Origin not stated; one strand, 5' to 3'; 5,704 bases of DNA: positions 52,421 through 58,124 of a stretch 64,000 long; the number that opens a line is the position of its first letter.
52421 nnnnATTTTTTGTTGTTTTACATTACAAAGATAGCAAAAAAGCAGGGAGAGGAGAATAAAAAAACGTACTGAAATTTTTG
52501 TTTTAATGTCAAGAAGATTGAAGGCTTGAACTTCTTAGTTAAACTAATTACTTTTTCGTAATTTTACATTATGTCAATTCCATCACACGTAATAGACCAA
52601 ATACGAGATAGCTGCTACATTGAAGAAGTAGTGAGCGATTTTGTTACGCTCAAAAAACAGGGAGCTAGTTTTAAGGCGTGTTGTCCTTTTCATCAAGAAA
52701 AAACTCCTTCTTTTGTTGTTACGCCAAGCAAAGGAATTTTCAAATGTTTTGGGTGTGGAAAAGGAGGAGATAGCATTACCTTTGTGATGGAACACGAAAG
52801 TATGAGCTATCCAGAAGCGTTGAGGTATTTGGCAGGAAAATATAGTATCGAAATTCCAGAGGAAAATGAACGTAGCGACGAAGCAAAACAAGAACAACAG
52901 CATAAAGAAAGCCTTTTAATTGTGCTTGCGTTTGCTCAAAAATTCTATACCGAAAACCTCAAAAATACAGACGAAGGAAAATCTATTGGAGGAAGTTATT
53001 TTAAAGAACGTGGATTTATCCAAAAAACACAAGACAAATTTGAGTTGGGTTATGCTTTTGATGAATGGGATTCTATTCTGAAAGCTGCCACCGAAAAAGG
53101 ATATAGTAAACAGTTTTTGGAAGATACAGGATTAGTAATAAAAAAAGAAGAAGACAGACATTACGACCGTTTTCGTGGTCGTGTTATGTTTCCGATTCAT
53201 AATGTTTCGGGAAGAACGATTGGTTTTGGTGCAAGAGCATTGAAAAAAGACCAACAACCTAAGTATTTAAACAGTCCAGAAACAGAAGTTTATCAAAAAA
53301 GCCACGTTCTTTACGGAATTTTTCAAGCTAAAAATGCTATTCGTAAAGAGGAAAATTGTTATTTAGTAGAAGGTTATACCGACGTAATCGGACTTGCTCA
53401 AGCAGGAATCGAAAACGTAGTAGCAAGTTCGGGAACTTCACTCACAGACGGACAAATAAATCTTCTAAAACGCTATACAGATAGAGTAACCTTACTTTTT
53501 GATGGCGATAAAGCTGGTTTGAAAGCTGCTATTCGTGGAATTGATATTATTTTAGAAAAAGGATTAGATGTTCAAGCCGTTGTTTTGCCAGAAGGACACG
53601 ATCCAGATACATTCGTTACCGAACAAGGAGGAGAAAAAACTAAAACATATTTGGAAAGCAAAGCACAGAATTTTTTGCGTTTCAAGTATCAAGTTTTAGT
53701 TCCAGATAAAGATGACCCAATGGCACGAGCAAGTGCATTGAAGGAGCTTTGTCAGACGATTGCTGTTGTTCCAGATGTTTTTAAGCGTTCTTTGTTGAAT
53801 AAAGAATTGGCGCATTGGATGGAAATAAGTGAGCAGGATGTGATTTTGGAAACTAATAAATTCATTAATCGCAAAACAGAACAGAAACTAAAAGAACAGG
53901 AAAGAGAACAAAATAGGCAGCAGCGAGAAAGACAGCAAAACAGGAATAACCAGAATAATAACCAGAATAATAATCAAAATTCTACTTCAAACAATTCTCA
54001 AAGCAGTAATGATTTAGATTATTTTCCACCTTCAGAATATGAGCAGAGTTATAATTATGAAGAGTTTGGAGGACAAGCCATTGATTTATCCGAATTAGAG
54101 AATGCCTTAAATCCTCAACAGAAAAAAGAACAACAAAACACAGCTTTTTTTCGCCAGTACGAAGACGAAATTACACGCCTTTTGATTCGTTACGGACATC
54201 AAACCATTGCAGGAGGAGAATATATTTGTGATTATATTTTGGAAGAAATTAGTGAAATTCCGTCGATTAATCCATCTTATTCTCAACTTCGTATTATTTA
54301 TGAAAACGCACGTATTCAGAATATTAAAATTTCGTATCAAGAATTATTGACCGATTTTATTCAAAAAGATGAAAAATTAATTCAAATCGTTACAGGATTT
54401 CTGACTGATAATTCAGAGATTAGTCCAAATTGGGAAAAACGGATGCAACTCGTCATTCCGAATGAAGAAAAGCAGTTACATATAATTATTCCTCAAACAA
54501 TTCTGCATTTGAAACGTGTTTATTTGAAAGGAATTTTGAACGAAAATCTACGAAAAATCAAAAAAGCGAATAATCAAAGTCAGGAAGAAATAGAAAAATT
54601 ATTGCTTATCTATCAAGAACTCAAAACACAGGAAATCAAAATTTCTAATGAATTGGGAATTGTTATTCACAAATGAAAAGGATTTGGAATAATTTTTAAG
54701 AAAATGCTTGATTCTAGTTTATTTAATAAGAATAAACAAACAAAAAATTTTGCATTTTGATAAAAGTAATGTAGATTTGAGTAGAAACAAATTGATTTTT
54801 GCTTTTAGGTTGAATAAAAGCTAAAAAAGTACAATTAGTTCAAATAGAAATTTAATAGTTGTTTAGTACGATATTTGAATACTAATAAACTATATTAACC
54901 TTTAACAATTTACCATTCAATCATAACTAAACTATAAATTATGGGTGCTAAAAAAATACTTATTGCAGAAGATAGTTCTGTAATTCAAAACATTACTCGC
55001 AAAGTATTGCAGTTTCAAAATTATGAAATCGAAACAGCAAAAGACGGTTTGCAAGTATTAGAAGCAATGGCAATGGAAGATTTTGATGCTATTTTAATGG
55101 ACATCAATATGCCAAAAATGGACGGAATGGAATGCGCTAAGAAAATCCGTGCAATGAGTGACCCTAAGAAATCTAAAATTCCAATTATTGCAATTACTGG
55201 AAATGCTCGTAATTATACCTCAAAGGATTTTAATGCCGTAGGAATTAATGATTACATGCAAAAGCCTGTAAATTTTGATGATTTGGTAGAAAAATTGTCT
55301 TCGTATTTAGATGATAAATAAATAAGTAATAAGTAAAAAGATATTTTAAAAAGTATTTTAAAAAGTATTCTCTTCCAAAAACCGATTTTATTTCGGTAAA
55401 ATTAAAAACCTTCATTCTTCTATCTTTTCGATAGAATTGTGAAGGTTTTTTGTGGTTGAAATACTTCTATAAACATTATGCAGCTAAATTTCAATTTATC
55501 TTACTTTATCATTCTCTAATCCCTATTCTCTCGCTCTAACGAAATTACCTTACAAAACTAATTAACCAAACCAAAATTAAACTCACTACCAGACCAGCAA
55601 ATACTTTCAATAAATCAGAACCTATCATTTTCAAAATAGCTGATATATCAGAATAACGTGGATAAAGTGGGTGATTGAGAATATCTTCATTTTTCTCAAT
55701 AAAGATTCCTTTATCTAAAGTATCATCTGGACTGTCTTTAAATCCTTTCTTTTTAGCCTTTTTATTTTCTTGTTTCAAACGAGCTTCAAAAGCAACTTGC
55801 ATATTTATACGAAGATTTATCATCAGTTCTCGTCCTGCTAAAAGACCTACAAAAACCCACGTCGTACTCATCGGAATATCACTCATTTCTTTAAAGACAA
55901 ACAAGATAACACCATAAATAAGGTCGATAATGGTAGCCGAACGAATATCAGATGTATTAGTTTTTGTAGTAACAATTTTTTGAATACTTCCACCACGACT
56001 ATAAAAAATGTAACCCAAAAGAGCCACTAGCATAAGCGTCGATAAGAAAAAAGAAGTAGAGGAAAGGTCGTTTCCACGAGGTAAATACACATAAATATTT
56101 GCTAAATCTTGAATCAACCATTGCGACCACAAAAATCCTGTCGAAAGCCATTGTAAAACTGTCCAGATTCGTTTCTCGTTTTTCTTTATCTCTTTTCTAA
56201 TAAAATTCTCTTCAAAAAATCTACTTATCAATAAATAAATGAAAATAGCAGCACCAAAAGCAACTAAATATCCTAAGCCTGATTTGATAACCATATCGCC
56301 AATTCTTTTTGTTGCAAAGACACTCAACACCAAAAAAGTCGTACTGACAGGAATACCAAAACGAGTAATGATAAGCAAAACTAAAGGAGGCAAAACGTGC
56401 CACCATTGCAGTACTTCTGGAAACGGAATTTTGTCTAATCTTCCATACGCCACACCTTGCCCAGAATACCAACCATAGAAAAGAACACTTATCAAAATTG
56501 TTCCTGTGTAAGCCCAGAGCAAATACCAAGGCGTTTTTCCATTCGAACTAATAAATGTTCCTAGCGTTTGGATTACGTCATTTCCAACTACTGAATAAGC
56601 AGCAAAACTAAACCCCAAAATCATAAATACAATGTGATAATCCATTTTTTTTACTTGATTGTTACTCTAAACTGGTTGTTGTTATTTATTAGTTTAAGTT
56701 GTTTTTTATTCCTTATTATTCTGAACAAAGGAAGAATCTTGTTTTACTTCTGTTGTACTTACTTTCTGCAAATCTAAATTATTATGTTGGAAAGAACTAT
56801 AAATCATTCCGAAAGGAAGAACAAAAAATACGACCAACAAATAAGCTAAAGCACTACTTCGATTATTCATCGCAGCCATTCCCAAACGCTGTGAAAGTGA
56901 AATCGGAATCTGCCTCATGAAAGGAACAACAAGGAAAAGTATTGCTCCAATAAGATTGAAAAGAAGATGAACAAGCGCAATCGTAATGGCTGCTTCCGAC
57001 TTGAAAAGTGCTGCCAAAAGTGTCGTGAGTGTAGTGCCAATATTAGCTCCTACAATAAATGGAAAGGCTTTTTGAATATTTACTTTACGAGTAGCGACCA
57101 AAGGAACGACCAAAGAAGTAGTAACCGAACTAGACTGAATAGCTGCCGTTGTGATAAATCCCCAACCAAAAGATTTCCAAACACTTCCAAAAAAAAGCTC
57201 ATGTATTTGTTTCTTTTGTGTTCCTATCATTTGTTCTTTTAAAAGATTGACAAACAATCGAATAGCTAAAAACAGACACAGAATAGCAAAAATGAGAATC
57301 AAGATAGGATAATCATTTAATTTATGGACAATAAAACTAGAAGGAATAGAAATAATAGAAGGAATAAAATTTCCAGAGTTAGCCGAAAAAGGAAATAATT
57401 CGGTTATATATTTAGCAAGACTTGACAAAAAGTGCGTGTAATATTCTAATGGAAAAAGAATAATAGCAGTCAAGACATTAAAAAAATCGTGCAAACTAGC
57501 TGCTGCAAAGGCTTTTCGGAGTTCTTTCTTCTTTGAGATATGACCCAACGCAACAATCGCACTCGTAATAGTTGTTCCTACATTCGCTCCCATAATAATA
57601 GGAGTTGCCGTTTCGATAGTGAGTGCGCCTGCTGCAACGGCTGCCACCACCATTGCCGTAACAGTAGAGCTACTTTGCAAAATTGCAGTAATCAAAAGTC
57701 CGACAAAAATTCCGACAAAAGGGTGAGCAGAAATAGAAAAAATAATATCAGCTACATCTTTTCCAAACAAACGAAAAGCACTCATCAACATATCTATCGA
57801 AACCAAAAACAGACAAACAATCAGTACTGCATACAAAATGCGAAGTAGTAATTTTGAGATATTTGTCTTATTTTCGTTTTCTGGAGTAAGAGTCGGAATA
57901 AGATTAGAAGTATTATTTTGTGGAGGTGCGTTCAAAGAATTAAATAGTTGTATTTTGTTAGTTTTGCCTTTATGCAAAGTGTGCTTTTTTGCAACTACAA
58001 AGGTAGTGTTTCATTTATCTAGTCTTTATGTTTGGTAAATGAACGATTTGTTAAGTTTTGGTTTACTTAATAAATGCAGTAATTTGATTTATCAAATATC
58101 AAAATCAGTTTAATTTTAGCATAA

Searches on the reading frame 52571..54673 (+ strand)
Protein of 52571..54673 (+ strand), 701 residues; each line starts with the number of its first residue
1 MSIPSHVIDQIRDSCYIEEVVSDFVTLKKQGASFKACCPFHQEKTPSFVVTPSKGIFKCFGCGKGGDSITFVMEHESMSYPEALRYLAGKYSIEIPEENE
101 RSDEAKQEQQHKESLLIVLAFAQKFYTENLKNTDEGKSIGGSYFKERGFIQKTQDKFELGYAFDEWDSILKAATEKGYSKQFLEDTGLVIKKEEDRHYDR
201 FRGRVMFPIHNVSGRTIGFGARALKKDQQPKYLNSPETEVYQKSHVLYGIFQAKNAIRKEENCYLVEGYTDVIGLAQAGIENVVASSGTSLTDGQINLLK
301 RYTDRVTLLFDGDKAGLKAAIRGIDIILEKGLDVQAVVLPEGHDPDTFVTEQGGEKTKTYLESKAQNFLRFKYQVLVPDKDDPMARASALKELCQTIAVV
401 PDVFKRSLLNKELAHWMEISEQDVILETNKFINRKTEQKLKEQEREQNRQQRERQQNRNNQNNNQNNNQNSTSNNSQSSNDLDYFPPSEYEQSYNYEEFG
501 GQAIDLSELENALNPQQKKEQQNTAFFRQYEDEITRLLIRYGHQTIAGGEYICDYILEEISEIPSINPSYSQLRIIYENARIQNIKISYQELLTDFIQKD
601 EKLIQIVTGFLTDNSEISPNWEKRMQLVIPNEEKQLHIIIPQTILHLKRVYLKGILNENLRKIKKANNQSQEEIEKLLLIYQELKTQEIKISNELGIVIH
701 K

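Call 56: search_protein_families(library=pfam, proteins=[window:52571-54673:+], max_evalue=0.001)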
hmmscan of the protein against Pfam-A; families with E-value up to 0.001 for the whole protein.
window:52571-54673:+ (701 aa): 7 families
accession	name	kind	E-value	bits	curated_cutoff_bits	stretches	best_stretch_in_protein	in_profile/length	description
PF08275.17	DNAG_N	-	1.5e-41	141.9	26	1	125-254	1-128/128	DNA primase catalytic core, N-terminal domain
PF01807.25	Zn_ribbon_DnaG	-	9.6e-36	122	24.9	1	4-98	2-96/98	CHC2 zinc finger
PF13155.12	Toprim_2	-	3.2e-22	79.1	22.1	1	264-348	1-87/88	Toprim-like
PF13662.12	Toprim_4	-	7.3e-16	58.6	25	1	264-336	4-83/85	Toprim domain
PF01751.28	Toprim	-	1.1e-10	42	23.1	1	264-324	3-77/96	Toprim domain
PF10410.14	DnaB_bind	-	3.5e-05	24.4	20.6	1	371-422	3-56/56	DnaB-helicase binding domain of primase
PF13362.12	Toprim_3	-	0.0003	21.6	27.2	1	264-353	3-93/95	Toprim domain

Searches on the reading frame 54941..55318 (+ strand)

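Call 56: search_protein_families(library=pfam, proteins=[window:54941-55318:+], max_evalue=0.001)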
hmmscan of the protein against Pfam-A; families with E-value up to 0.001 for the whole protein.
window:54941-55318:+ (126 aa): 1 family
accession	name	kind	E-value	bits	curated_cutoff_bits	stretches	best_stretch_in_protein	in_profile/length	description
PF00072.30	Response_reg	-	9.2e-27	93.8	30.2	1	6-119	1-110/111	Response regulator receiver domain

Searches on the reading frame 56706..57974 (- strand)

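Call 56: search_protein_families(library=pfam, proteins=[window:56706-57974:-], max_evalue=0.001)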
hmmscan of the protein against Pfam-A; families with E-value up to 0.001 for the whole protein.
window:56706-57974:- (422 aa): 1 family
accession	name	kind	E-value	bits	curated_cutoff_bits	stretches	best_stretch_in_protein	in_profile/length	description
PF02690.20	Na_Pi_cotrans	-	7.2e-37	126.9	29.1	2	55-158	1-89/137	Na+/Pi-cotransporter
